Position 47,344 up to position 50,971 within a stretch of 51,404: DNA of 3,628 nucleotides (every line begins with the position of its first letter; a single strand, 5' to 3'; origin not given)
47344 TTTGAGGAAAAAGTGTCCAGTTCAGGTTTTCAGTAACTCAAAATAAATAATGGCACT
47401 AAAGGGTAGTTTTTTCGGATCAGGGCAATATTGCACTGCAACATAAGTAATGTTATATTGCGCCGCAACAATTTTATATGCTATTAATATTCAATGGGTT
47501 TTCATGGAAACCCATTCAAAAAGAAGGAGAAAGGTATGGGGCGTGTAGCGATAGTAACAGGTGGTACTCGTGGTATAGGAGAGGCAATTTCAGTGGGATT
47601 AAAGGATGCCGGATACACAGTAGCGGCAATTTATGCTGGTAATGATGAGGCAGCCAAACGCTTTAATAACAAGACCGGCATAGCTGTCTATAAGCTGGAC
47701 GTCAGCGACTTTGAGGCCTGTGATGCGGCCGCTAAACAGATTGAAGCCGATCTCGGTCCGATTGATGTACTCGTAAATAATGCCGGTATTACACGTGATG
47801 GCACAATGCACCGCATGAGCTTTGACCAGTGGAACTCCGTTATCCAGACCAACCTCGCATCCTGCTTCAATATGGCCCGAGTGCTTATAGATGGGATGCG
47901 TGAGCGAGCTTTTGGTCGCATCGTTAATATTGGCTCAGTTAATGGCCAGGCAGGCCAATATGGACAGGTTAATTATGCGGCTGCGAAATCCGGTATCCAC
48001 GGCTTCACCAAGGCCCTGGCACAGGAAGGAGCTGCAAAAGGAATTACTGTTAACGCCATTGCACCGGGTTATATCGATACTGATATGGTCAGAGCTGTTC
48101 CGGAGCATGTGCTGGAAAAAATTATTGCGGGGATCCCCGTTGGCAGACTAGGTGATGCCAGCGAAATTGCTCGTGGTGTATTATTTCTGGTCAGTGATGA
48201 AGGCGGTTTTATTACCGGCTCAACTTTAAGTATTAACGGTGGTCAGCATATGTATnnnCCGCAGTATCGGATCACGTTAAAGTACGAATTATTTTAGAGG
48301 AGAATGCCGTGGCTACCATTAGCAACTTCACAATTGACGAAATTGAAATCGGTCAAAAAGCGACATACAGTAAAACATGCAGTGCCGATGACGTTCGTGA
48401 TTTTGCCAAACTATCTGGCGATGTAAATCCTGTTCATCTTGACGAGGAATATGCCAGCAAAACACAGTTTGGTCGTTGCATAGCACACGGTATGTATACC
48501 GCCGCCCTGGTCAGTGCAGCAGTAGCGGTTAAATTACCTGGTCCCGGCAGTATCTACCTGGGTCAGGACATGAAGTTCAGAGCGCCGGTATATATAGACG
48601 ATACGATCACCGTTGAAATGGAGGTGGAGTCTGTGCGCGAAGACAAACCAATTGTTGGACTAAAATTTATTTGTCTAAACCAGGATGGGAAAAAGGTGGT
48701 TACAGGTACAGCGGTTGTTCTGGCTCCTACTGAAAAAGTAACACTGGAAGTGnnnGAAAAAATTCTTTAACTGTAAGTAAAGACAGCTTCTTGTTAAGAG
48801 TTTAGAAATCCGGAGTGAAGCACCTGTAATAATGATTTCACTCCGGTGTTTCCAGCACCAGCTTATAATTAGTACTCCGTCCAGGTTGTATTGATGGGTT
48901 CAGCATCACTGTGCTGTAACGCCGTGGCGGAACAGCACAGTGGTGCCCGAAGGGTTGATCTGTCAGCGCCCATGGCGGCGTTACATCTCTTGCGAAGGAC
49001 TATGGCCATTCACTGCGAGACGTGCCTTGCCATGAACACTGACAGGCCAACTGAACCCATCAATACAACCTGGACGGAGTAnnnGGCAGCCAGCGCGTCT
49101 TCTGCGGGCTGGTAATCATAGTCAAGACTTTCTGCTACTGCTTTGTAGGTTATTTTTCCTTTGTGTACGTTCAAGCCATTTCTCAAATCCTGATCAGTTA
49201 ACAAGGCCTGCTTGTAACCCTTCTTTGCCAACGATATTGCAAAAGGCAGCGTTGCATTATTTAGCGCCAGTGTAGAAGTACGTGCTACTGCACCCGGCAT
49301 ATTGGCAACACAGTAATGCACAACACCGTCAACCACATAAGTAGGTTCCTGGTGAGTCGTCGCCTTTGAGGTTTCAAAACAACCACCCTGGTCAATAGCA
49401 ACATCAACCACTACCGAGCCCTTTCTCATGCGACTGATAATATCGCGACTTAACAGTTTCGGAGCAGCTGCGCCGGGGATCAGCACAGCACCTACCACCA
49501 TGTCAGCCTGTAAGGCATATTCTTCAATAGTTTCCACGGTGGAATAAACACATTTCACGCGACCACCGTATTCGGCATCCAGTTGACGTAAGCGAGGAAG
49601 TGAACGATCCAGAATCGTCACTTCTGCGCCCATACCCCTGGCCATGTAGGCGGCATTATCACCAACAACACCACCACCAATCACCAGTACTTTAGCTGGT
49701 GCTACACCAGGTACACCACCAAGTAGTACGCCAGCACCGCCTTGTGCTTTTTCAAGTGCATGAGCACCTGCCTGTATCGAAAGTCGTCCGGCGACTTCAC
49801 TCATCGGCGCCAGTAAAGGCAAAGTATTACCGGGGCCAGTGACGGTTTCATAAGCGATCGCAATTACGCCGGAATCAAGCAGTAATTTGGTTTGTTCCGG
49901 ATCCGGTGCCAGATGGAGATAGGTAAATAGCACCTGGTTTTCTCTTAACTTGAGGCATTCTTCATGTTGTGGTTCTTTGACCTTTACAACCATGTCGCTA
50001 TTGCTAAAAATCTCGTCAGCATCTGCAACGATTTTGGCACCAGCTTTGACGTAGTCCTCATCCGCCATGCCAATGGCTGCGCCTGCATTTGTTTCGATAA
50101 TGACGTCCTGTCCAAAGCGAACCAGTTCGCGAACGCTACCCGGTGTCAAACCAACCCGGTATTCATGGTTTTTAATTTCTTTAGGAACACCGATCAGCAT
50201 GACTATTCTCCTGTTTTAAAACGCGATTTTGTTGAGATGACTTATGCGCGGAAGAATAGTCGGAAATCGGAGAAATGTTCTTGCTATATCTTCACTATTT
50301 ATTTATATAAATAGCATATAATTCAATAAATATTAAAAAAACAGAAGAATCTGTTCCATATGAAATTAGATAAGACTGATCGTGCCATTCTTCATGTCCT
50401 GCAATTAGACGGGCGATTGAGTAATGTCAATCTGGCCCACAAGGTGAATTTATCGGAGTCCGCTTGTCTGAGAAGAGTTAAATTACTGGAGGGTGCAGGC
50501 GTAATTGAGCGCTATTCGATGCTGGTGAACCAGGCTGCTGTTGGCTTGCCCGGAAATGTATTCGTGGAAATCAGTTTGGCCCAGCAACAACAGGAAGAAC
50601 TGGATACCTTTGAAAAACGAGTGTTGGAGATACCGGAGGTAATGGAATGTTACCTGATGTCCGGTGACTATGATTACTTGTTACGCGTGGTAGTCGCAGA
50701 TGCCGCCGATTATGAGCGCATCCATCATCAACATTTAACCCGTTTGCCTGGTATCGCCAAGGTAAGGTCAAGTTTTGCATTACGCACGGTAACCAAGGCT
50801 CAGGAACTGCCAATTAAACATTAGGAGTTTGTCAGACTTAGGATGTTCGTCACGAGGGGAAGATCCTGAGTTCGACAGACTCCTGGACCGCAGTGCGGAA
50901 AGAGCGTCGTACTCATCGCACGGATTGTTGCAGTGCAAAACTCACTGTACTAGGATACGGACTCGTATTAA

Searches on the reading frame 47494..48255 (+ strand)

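Call 74: search_protein_families(library=pfam, proteins=[window:47494-48255:+], max_evalue=0.0001)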
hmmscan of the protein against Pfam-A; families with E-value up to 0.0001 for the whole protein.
window:47494-48255:+ (254 aa): 5 families
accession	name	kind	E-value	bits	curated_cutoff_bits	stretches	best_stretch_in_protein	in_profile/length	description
PF13561.12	adh_short_C2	-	2.2e-59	201.4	27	1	26-252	6-236/236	Enoyl-(Acyl carrier protein) reductase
PF00106.31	adh_short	-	4.9e-57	193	26.6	1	17-204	1-192/195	short chain dehydrogenase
PF08659.16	KR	-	2.3e-18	67.2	22.6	1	20-181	4-169/180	KR domain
PF01370.27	Epimerase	-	2.1e-06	27.7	20.9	1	20-221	2-204/240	NAD dependent epimerase/dehydratase family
PF23441.1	SDR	-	2.1e-05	24.5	27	1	161-251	163-255/258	SDR-like rossmann domain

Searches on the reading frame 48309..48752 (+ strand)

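Call 74: search_protein_families(library=pfam, proteins=[window:48309-48752:+], max_evalue=0.0001)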
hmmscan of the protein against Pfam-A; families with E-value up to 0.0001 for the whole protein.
window:48309-48752:+ (148 aa): 2 families
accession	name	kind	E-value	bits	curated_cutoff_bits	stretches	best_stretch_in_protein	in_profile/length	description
PF01575.25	MaoC_dehydratas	-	7.5e-26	90.6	27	1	16-111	10-106/123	MaoC like domain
PF13452.11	FAS1_DH_region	-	8e-14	52.3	22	1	20-132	10-131/132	FAS1-like, dehydratase domain region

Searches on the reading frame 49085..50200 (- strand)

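Call 74: search_protein_families(library=pfam, proteins=[window:49085-50200:-], max_evalue=0.0001)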
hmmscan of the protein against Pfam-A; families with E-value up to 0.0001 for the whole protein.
window:49085-50200:- (372 aa): 7 families
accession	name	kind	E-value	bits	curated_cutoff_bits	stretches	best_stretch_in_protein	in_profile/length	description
PF01262.27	AlaDh_PNT_C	-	1.5e-87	293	23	1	141-353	1-214/214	Alanine dehydrogenase/PNT, C-terminal domain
PF05222.21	AlaDh_PNT_N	-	2.5e-47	161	30.4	1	4-137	1-136/136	Alanine dehydrogenase/PNT, N-terminal domain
PF01488.26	Shikimate_DH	-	4.6e-07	30.4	24.3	1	167-268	11-112/138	Shikimate / quinate 5-dehydrogenase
PF02826.25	2-Hacid_dh_C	-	1.5e-06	28.1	25.1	1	168-268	36-127/178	D-isomer specific 2-hydroxyacid dehydrogenase, NAD binding domain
PF07992.20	Pyr_redox_2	-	5.5e-06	26.5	26.1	1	167-214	141-188/291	Pyridine nucleotide-disulphide oxidoreductase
PF00070.33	Pyr_redox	-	9.4e-06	26.5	22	1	170-215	1-46/82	Pyridine nucleotide-disulphide oxidoreductase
PF03446.21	NAD_binding_2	-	2.6e-05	24.7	21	0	171-267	2-92/161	NAD binding domain of 6-phosphogluconate dehydrogenase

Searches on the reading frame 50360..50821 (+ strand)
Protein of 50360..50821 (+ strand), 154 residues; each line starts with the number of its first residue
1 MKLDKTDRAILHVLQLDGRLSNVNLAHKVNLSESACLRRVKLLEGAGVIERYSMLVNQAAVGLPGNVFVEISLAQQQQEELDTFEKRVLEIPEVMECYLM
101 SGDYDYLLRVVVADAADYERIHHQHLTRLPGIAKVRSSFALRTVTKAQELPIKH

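Call 74: search_protein_families(library=pfam, proteins=[window:50360-50821:+], max_evalue=0.0001)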
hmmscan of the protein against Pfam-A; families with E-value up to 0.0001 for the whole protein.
window:50360-50821:+ (154 aa): 3 families
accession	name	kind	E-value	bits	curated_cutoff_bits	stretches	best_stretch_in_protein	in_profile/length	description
PF01037.27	AsnC_trans_reg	-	9.4e-26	90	25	1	69-143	1-73/73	Lrp/AsnC ligand binding domain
PF13404.12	HTH_AsnC-type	-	4e-16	59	27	1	3-44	1-42/42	AsnC-type helix-turn-helix domain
PF13412.12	HTH_24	-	9.2e-16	57.6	21.9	1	3-50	1-48/48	Winged helix-turn-helix DNA-binding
